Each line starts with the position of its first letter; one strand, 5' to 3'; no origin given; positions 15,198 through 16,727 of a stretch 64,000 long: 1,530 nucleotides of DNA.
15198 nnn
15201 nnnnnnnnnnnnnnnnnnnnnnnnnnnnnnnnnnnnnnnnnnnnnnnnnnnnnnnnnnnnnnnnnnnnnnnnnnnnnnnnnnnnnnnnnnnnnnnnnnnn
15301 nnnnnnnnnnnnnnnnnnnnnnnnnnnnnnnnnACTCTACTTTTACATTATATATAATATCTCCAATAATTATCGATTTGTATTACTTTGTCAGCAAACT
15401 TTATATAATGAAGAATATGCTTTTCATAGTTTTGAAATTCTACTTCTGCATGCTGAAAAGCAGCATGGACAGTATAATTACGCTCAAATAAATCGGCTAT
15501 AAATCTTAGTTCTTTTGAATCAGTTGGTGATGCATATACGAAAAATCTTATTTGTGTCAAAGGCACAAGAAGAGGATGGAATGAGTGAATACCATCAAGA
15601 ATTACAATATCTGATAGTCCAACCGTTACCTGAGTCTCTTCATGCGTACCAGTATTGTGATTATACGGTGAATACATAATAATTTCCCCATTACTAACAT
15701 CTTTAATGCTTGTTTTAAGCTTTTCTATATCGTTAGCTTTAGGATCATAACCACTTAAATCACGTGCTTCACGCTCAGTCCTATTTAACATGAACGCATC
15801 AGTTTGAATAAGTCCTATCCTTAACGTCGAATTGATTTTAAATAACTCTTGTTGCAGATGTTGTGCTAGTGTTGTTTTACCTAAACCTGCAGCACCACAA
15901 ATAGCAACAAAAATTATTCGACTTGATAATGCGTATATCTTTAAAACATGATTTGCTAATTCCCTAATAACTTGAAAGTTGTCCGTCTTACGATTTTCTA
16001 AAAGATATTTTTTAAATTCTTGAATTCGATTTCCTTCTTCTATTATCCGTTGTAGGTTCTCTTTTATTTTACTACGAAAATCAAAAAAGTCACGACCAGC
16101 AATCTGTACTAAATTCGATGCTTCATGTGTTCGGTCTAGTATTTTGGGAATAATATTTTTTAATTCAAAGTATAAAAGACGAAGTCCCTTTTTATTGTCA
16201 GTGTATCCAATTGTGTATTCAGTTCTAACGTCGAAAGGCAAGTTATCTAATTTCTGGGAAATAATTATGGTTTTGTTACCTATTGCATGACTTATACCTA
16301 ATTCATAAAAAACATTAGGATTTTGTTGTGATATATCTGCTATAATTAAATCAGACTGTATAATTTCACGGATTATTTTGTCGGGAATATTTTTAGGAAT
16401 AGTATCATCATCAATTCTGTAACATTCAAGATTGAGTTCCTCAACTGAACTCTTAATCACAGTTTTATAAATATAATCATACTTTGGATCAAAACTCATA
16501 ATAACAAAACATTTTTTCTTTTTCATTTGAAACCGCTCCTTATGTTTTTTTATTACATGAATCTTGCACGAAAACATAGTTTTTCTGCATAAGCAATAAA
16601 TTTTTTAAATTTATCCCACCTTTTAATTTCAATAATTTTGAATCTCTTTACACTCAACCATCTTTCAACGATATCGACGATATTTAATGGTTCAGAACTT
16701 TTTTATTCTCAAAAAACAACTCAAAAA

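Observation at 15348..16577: A nucleoside-2-deoxyribosyltransferase-like domain is fused to a uridine-kinase/PRK-family P-loop kinase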

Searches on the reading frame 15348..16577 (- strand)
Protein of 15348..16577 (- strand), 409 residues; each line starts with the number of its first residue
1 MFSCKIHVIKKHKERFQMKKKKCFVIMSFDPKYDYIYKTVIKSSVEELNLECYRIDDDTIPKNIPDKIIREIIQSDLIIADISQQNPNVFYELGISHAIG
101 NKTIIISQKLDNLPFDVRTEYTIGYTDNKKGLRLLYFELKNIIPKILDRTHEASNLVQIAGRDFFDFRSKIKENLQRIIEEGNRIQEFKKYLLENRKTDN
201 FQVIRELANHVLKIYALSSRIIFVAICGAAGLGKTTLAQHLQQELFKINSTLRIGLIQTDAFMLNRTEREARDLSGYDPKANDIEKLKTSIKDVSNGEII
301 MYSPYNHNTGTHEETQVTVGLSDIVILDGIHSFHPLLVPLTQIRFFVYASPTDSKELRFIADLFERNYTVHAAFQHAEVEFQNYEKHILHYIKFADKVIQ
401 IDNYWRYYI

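Call 3: search_protein_families(library=pfam, proteins=[window:15348-16577:-], max_evalue=1)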
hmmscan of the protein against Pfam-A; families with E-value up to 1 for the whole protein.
window:15348-16577:- (409 aa): 21 families
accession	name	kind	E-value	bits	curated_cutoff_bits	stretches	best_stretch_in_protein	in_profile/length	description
PF00485.24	PRK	-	2.1e-15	57.5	22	1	224-400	2-188/196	Phosphoribulokinase / Uridine kinase family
PF13238.12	AAA_18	-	0.00054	20.8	29.4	1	224-296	1-68/128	AAA domain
PF05729.18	NACHT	-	0.0036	17.6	26.7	1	224-245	3-24/167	NACHT domain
PF00931.28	NB-ARC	-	0.0063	16.2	23.5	1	220-247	17-44/248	NB-ARC domain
PF05014.21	Nuc_deoxyrib_tr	-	0.0085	16.7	28.8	1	62-120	50-104/117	Nucleoside 2-deoxyribosyltransferase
PF13401.12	AAA_22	-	0.011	16.5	27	1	223-245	7-29/130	AAA domain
PF10662.15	PduV-EutP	-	0.013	15.7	21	1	225-256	5-36/143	Ethanolamine utilisation - propanediol utilisation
PF20720.3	nSTAND3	-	0.018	15.2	27.2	1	223-247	19-43/155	Novel STAND NTPase 3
PF13671.12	AAA_33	-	0.021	15.6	27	1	224-276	2-47/143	AAA domain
PF03205.20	MobB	-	0.03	14.6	26.6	1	224-260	2-36/133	Molybdopterin guanine dinucleotide synthesis protein B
PF00308.24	Bac_DnaA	-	0.042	14.5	23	1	224-265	37-78/162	Bacterial DnaA ATPAse domain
PF13521.12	AAA_28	-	0.049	14.3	27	1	224-244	2-22/164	AAA domain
PF00005.33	ABC_tran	-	0.058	14.4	25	1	224-261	14-51/137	ABC transporter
PF13173.12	AAA_14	-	0.065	13.7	27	1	224-267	5-48/129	AAA domain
PF04851.21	ResIII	-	0.068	13.5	22.5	1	225-333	27-137/164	Type III restriction enzyme, res subunit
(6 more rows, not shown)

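Call 4: search_protein_families(library=ncbifam, proteins=[window:15348-16577:-], max_evalue=1)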
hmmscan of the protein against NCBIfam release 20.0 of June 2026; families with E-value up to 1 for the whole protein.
window:15348-16577:- (409 aa): 22 families
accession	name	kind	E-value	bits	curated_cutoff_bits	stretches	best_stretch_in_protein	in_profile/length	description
NF005655.0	PRK07429.1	subfamily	4.6e-18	65.5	236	1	219-401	6-185/326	phosphoribulokinase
NF004018.0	PRK05480.1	equivalog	1e-15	57.8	180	1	219-400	4-186/210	uridine kinase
TIGR00235.1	udk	equivalog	3.5e-14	52.9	220.3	1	221-399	6-185/207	uridine kinase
TIGR00554.2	panK_bact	equivalog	1.1e-10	41.3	235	1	208-334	69-199/310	type I pantothenate kinase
NF005807.0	PRK07667.1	equivalog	3.2e-07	30.1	221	1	217-331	13-129/193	kinase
NF006746.0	PRK09270.1-5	subfamily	2.6e-05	23.2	250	1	204-296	5-96/210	nucleoside/nucleotide kinase family protein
TIGR03880.1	KaiC_arch_3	hypoth_equivalog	0.002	17.7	249.45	1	224-290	19-86/224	KaiC domain-containing protein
NF006743.0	PRK09270.1-2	equivalog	0.0073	15.4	227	1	199-246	7-53/217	nucleoside/nucleotide kinase family protein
NF011997.0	PRK15453.1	equivalog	0.0092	15.4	362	1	218-320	2-112/290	phosphoribulokinase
NF049994.1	slr1306_fam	domain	0.0093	14.6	490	1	201-268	87-154/470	slr1306 family protein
NF009368.0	PRK12726.1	equivalog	0.028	13.5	832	1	214-268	200-251/407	flagellar biosynthesis regulator FlhF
NF006745.0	PRK09270.1-4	equivalog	0.034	13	228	1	202-264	23-85/246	nucleoside/nucleotide kinase family protein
NF010155.0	PRK13634.1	equivalog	0.038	13.3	413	1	223-261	35-73/290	energy-coupling factor ABC transporter ATP-binding protein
NF010340.0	PRK13768.1-2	equivalog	0.043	13.6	293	1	221-247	3-29/265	GTPase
TIGR04521.1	ECF_ATPase_2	equivalog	0.044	12.9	330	1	222-247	32-57/279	energy-coupling factor transporter ATPase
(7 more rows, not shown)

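Call 5: search_protein_families(library=padloc, proteins=[window:15348-16577:-], max_evalue=1)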
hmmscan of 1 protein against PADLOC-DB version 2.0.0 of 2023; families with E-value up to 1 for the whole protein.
window:15348-16577:- (409 aa): 7 families
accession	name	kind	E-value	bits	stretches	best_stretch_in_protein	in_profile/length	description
PDLC00733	Effector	-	5.9e-09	33.2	1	36-123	262-352/388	TIR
PDLC04232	IetA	-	0.0022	15.5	1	166-246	60-141/330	-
PDLC02373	dCTPase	-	0.0033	14.4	1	158-246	91-179/630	-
PDLC01515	Csx3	-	0.0051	14.4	1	220-251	5-36/183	"CAS-I,CAS-III; associated"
PDLC04140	mad8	-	0.0088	13.6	1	223-259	29-65/314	mads_8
PDLC02911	VakA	-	0.033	12.8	1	223-245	4-26/163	-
PDLC00915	TRIP13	-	0.054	10.9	1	198-265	46-107/302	TRIP13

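Call 6: find_homologous_proteins(query=window:15348-16577:-, max_evalue=0.001)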
Query window:15348-16577:- (409 aa): 490 proteins with E <= 0.001 among 5175 candidates; the best 120 are listed.
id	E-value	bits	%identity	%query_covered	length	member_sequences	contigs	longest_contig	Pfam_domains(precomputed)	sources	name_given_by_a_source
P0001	7.3e-258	873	100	96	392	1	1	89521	PF00485.25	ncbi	-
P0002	2.0e-154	532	56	96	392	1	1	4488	PF00485.25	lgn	-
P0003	2.3e-151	522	58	96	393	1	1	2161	PF00485.25,PF05496.19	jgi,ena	-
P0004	2.3e-149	516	55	96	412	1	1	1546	PF00485.25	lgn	-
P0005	2.2e-148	513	56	96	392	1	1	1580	PF00485.25,PF13401.13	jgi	jgi:uridine kinase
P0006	5.2e-144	498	57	93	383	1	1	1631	PF00485.25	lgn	-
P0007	1.6e-140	487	55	95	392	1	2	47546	PF00485.25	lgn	-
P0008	5.8e-138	478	53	96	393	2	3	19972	PF00485.25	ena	-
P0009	5.9e-131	455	51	93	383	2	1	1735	PF00485.25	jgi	jgi:uridine kinase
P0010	5.7e-126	439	49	96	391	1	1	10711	PF00485.25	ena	-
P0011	1.8e-125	437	50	94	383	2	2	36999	PF00485.25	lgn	-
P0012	3.6e-124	433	48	95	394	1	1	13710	PF00485.25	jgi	jgi:uridine kinase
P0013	7.6e-124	432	49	95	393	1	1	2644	PF00485.25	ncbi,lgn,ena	-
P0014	7.9e-122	425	48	93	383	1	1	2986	PF00485.25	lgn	-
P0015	8.3e-121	422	48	93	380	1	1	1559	PF00485.25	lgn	-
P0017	8.8e-117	409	47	96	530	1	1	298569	PF00485.25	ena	-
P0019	1.7e-113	398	49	94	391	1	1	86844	PF00485.25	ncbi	-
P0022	1.4e-109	385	45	95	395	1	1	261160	PF00485.25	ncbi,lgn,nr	ncbi:MAG: hypothetical protein HZA90_05400 [Verrucomicrobia bacterium]|nr:hypothetical protein [Verr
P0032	1.4e-91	326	40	97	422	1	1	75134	PF00485.25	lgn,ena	-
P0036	8.4e-88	313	38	95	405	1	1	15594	PF00485.25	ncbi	ncbi:MAG: uridine kinase family protein [Dehalococcoidales bacterium]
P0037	1.2e-80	290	39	95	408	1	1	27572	PF00485.25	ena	-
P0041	4.8e-34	136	36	33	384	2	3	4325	PF05014.22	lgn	-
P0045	1.5e-27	115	32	55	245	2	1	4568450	-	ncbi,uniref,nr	ncbi:hypothetical protein RP726_14595 [Candidatus Methylospira mobilis]|uniref:hypothetical protein 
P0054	4.6e-26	110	41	37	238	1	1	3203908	-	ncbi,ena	-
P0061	2.8e-25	107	33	31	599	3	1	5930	PF05014.22,PF00481.27,PF07228.18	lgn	-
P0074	6.4e-24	103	43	35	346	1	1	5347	-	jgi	jgi:hypothetical protein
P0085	1.0e-22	99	36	44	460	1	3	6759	PF13289.13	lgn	-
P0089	6.0e-22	96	48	26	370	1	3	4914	-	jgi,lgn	jgi:hypothetical protein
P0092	1.8e-21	95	42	30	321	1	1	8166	PF05014.22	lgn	-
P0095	2.2e-21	95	37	34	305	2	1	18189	PF22552.3,PF05014.22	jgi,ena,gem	-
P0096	3.1e-21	94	39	34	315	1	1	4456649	-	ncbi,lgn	ncbi:MAG: hypothetical protein R3F48_15590 [Candidatus Zixiibacteriota bacterium]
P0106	5.3e-20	90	44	26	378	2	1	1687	PF05014.22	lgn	-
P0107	1.2e-19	89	34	35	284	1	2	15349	PF05014.22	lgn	-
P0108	1.4e-19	89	44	26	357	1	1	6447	PF05014.22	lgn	-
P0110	2.6e-19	88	43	28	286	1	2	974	PF05014.22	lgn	-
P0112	8.4e-19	86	42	25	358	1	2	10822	PF05014.22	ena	-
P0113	9.6e-19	86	42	25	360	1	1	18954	PF05014.22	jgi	jgi:hypothetical protein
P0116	1.4e-18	85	43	26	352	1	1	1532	PF05014.22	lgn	-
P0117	1.8e-18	85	27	86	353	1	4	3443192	PF05014.22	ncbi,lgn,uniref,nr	ncbi:hypothetical protein [Holophaga foetida]|uniref:hypothetical protein n=1 Tax=Holophaga foetida 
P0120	3.2e-18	84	41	32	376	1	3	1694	PF05014.22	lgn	-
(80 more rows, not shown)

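Call 7: search_solved_structures(query=window:15348-16577:-, max_evalue=1, show_alignments=3)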
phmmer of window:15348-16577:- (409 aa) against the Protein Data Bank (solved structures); distinct sequences matched with E-value up to 1: 32.
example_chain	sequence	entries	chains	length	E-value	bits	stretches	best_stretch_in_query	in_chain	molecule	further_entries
6gve_J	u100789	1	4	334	6.1e-14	55.1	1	219-401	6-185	Phosphoribulokinase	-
6kev_A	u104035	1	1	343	9.5e-12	47.9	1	219-400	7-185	Phosphoribulokinase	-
6hzk_A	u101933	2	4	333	9.6e-12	47.9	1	219-400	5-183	Phosphoribulokinase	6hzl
6pwz_A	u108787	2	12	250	5.5e-07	32.2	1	224-399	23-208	Uridine-cytidine kinase 2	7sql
1udw_A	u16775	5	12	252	5.7e-07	32.2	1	223-399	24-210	Uridine-cytidine kinase 2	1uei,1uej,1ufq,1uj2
6n53_A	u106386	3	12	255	5.9e-07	32.1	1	223-399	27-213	Uridine-cytidine kinase 2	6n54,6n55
1xrj_A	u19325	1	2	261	6.3e-07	32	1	224-399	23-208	Uridine-cytidine kinase 2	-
9qko_B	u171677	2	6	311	7.9e-07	31.7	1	218-400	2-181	cyanobacteria specific phoshoribulokinase from Hyella disjuncta PCC 6712 | cyanobacteria specific phosphoribulokinase from Chroococcidiopsis PCC 6712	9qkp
5b3f_A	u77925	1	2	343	2.2e-06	30.2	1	218-402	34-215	Phosphoribulokinase/uridine kinase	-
6h7h_A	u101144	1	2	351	6.3e-06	28.7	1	259-401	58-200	Phosphoribulokinase, chloroplastic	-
6kez_I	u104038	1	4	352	6.4e-06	28.7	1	259-401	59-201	Phosphoribulokinase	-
6kew_A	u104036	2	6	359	6.7e-06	28.6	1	259-401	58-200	Phosphoribulokinase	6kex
9qkn_A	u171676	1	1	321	1.3e-05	27.7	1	218-335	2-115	Uridine kinase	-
9y3v_K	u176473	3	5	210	2.5e-05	26.7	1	223-389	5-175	Uridine kinase P10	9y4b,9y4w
2ges_A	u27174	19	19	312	0.00018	23.9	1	223-405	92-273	Pantothenate kinase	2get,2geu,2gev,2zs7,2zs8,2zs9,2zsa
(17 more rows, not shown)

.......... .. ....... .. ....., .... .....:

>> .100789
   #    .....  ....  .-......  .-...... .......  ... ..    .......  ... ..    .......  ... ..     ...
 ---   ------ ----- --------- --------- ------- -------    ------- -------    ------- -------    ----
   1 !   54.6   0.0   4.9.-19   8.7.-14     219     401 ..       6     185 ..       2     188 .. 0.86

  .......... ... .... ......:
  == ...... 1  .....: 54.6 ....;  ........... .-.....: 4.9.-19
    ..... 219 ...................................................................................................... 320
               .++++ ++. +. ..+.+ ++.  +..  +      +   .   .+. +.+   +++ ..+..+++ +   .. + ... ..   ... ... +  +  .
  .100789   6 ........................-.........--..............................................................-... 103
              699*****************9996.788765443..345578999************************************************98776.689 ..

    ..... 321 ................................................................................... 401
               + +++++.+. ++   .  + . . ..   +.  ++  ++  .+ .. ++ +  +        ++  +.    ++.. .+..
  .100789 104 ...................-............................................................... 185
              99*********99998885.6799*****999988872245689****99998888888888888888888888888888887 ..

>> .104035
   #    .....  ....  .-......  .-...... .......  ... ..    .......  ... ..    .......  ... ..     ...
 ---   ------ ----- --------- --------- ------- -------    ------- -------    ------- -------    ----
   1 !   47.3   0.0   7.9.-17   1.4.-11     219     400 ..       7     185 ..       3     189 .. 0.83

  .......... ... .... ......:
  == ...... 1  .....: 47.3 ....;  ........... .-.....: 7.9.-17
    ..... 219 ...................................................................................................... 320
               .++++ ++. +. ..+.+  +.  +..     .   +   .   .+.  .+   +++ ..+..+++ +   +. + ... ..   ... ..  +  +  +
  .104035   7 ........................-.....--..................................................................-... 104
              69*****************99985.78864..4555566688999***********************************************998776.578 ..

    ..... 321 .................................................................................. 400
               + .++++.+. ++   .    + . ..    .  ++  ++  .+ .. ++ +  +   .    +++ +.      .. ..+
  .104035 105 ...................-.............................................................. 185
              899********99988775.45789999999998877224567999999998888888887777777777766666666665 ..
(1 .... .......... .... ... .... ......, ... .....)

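Call 9: find_encoding_contigs(protein=P0001, flank=6000, max_places=2)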
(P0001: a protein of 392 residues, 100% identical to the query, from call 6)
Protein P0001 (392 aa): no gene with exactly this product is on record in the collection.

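Call 10: find_encoding_contigs(protein=P0007, flank=8000, max_places=2)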
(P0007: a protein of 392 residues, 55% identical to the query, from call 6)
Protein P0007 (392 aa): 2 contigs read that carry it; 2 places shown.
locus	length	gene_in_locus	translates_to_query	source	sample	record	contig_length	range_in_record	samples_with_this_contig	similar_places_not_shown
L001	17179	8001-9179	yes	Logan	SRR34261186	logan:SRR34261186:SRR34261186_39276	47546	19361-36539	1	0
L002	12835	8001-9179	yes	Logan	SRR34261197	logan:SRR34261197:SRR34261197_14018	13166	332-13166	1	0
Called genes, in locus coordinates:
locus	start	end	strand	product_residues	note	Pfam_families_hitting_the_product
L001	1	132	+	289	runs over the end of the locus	PF04422:FrhB_FdhB_N, PF04432:FrhB_FdhB_C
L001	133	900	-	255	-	PF13240:Zn_Ribbon_1 (weak), PF01987:AIM24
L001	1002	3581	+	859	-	PF00133:tRNA-synt_1, PF09334:tRNA-synt_1g, PF13603:tRNA-synt_1_2 (faint), PF08264:Anticodon_1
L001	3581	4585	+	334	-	PF08240:ADH_N, PF00107:ADH_zinc_N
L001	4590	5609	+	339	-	PF08240:ADH_N, PF16912:Glu_dehyd_C, PF00107:ADH_zinc_N, PF13602:ADH_zinc_N_2 (weak)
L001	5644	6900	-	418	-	-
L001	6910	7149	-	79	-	-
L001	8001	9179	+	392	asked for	PF00485:PRK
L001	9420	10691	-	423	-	PF04587:ADP_PFK_GK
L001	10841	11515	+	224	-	-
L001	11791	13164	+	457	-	PF03972:MmgE_PrpD_N, PF19305:MmgE_PrpD_C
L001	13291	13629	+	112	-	PF07760:DUF1616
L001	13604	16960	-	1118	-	PF12704:MacB_PCD, PF02687:FtsX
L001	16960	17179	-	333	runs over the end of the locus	PF02687:FtsX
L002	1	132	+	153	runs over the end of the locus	?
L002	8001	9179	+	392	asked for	PF00485:PRK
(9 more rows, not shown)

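Call 11: find_encoding_contigs(protein=P0019, flank=8000, max_places=2)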
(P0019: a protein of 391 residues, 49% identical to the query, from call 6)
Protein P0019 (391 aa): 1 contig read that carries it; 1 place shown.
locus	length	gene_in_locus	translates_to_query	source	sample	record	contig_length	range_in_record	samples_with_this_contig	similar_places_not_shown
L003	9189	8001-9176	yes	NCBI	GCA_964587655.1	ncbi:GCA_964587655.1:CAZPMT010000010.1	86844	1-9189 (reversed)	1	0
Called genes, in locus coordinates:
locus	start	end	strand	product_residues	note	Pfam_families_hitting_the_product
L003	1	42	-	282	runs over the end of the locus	PF12796:Ank_2, PF13637:Ank_4, PF13857:Ank_5, PF12796:Ank_2, PF13637:Ank_4, PF00023:Ank, PF13637:Ank_4, PF12796:Ank_2, +8 more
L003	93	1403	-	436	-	PF01408:GFO_IDH_MocA, PF22725:GFO_IDH_MocA_C3 (faint), PF19051:GFO_IDH_MocA_C2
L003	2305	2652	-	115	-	PF01909:NTP_transf_2, PF18765:Polbeta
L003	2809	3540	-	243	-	PF06283:ThuA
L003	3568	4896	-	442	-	PF01408:GFO_IDH_MocA, PF22725:GFO_IDH_MocA_C3 (faint), PF19051:GFO_IDH_MocA_C2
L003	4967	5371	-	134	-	PF05168:HEPN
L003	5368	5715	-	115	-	PF01909:NTP_transf_2, PF18765:Polbeta (weak)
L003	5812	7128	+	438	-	-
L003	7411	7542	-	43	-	PF21748:UPF0150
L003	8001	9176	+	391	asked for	PF00485:PRK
